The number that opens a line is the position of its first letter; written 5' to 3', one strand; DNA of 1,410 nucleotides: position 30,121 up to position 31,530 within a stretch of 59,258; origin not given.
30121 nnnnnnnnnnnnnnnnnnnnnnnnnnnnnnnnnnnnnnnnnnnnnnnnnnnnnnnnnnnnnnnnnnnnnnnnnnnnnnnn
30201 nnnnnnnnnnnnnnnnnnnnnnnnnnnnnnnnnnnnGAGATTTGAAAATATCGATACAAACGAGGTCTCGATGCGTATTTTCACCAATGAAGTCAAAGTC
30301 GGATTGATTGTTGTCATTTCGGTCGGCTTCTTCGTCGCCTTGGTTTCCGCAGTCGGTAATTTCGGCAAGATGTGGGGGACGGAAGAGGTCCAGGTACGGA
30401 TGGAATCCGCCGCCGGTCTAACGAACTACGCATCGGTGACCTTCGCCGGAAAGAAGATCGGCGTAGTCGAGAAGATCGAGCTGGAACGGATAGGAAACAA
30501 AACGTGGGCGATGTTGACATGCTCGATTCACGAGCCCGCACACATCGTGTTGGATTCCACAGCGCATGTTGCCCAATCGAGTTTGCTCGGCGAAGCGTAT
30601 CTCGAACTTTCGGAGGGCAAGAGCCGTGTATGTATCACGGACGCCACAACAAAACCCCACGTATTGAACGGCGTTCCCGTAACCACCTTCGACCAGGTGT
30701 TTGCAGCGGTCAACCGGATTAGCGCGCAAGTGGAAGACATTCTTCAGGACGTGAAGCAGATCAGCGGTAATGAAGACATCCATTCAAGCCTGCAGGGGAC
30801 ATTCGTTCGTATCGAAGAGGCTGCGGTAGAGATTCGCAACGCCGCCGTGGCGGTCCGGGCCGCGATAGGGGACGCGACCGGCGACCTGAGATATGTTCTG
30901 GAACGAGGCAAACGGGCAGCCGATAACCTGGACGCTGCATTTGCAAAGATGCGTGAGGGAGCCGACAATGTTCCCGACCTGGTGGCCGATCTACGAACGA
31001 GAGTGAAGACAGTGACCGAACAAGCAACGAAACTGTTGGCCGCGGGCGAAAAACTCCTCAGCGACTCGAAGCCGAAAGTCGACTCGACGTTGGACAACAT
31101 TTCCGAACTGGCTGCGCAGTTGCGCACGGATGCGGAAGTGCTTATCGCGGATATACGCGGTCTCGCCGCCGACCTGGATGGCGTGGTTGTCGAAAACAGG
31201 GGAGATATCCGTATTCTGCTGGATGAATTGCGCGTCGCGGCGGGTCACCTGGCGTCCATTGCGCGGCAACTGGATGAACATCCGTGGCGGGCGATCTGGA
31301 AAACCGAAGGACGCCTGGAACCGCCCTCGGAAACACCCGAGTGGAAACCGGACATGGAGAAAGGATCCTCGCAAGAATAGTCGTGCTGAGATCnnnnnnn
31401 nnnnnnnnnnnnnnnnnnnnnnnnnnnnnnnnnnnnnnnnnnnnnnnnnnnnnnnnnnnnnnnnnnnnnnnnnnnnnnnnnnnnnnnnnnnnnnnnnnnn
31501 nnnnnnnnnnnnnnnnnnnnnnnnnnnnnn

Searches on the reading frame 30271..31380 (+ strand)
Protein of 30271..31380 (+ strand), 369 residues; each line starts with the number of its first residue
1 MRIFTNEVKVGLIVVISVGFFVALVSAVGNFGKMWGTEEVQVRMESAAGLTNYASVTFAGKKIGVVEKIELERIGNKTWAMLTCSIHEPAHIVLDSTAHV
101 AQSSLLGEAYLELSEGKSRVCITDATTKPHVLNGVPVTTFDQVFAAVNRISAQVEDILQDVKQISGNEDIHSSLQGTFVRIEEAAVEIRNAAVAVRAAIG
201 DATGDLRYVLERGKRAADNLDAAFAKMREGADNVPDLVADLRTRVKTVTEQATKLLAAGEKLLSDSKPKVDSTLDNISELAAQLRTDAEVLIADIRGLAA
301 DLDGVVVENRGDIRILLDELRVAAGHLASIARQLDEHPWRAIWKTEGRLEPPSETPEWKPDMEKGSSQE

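Call 17: search_protein_families(library=pfam, proteins=[window:30271-31380:+], max_evalue=0.001)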
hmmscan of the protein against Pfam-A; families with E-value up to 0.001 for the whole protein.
window:30271-31380:+ (369 aa): 2 families
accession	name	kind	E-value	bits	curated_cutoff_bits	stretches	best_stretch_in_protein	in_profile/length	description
PF02470.25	MlaD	-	2.4e-11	44.2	25.1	1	37-116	2-81/81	MlaD protein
PF06103.16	DUF948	-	7.9e-05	23.2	37.2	0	224-279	21-75/89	Bacterial protein of unknown function (DUF948)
